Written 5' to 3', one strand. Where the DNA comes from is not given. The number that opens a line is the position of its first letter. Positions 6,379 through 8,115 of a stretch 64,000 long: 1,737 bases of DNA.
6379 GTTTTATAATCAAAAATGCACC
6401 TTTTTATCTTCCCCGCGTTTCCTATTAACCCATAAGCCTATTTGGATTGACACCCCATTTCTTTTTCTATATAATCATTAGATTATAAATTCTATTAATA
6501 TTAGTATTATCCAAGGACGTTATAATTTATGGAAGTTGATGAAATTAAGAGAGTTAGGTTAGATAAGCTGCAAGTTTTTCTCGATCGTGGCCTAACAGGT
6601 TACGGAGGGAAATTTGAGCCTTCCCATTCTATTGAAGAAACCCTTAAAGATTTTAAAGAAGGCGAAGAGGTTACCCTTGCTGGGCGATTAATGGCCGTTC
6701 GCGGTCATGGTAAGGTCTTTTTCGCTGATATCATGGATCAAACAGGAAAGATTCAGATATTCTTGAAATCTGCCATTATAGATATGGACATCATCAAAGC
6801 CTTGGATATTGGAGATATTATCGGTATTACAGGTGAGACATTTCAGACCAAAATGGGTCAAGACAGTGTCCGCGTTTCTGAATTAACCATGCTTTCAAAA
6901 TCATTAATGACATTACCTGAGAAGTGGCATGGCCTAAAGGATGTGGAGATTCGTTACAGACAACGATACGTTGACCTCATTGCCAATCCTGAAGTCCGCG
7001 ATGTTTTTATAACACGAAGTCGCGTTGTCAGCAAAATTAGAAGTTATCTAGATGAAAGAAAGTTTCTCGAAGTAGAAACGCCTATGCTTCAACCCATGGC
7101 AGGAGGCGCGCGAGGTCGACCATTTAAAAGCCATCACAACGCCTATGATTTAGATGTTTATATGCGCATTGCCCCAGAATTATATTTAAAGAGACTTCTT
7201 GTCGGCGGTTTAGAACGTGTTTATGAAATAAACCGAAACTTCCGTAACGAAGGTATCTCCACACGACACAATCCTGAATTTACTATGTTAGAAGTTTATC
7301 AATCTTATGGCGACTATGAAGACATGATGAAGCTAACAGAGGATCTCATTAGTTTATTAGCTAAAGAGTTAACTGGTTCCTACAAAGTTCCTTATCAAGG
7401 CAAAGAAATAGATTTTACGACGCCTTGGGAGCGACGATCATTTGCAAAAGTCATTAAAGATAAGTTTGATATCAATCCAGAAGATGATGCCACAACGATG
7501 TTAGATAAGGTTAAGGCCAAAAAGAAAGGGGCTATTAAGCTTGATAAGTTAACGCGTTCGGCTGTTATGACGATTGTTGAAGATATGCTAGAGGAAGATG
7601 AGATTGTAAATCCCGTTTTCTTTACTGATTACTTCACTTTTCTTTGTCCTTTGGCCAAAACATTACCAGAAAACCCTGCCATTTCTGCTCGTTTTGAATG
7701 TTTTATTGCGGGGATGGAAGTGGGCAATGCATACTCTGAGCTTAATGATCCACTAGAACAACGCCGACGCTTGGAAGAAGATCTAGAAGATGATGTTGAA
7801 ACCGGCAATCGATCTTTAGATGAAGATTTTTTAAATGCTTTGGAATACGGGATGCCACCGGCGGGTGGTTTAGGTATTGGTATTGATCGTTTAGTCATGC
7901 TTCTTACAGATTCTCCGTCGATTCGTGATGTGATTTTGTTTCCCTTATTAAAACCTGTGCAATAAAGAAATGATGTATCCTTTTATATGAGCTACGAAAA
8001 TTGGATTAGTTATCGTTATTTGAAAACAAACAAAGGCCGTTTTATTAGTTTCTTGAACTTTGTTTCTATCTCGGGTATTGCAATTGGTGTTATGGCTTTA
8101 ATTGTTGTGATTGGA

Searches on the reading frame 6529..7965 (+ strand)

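Call 47: search_protein_families(library=pfam, proteins=[window:6529-7965:+], max_evalue=0.00001)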
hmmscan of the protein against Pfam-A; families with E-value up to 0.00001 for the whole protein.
window:6529-7965:+ (478 aa): 2 families
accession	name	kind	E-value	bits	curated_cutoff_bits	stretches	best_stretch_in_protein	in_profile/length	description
PF00152.25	tRNA-synt_2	-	8.7e-89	298.1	25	1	139-473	2-306/308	tRNA synthetases class II (D, K and N)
PF01336.31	tRNA_anti-codon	-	4.7e-13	49.3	27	1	48-121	1-74/75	OB-fold nucleic acid binding domain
